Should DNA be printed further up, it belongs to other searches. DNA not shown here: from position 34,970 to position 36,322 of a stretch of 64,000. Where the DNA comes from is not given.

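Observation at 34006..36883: Second instance of the TctC / GDO-like / heme-oxygenase-like module, attached to a full TctCAB transporter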

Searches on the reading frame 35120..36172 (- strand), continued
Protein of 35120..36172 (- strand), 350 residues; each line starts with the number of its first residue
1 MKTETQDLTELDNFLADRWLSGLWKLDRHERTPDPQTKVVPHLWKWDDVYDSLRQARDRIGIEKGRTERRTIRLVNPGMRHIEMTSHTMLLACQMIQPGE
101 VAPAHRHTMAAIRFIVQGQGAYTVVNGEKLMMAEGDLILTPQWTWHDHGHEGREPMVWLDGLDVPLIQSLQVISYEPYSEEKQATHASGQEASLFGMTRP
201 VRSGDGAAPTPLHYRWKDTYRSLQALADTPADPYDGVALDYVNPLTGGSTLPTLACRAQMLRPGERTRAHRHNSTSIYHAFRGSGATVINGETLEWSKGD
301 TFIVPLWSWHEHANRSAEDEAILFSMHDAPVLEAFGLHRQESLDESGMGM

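Call 78: search_solved_structures(query=window:35120-36172:-, max_evalue=1e-60, show_alignments=5)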
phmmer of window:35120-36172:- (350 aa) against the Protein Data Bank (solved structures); distinct sequences matched with E-value up to 1e-60: 6.
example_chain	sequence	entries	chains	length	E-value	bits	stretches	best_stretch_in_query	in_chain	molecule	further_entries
3bu7_A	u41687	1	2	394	8e-72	245.1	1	13-347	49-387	Gentisate 1,2-dioxygenase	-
2d40_A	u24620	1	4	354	2.5e-70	240.2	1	15-340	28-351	putative gentisate 1,2-dioxygenase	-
3nst_A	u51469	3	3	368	3.6e-64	219.9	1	22-339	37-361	Gentisate 1,2-dioxygenase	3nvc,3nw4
4fag_A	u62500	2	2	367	8e-64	218.8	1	22-339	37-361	Gentisate 1,2-dioxygenase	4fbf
2phd_A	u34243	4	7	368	1.3e-63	218.1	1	22-339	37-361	Gentisate 1,2-dioxygenase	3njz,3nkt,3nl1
4fah_A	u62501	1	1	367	2.9e-63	216.9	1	22-339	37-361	Gentisate 1,2-dioxygenase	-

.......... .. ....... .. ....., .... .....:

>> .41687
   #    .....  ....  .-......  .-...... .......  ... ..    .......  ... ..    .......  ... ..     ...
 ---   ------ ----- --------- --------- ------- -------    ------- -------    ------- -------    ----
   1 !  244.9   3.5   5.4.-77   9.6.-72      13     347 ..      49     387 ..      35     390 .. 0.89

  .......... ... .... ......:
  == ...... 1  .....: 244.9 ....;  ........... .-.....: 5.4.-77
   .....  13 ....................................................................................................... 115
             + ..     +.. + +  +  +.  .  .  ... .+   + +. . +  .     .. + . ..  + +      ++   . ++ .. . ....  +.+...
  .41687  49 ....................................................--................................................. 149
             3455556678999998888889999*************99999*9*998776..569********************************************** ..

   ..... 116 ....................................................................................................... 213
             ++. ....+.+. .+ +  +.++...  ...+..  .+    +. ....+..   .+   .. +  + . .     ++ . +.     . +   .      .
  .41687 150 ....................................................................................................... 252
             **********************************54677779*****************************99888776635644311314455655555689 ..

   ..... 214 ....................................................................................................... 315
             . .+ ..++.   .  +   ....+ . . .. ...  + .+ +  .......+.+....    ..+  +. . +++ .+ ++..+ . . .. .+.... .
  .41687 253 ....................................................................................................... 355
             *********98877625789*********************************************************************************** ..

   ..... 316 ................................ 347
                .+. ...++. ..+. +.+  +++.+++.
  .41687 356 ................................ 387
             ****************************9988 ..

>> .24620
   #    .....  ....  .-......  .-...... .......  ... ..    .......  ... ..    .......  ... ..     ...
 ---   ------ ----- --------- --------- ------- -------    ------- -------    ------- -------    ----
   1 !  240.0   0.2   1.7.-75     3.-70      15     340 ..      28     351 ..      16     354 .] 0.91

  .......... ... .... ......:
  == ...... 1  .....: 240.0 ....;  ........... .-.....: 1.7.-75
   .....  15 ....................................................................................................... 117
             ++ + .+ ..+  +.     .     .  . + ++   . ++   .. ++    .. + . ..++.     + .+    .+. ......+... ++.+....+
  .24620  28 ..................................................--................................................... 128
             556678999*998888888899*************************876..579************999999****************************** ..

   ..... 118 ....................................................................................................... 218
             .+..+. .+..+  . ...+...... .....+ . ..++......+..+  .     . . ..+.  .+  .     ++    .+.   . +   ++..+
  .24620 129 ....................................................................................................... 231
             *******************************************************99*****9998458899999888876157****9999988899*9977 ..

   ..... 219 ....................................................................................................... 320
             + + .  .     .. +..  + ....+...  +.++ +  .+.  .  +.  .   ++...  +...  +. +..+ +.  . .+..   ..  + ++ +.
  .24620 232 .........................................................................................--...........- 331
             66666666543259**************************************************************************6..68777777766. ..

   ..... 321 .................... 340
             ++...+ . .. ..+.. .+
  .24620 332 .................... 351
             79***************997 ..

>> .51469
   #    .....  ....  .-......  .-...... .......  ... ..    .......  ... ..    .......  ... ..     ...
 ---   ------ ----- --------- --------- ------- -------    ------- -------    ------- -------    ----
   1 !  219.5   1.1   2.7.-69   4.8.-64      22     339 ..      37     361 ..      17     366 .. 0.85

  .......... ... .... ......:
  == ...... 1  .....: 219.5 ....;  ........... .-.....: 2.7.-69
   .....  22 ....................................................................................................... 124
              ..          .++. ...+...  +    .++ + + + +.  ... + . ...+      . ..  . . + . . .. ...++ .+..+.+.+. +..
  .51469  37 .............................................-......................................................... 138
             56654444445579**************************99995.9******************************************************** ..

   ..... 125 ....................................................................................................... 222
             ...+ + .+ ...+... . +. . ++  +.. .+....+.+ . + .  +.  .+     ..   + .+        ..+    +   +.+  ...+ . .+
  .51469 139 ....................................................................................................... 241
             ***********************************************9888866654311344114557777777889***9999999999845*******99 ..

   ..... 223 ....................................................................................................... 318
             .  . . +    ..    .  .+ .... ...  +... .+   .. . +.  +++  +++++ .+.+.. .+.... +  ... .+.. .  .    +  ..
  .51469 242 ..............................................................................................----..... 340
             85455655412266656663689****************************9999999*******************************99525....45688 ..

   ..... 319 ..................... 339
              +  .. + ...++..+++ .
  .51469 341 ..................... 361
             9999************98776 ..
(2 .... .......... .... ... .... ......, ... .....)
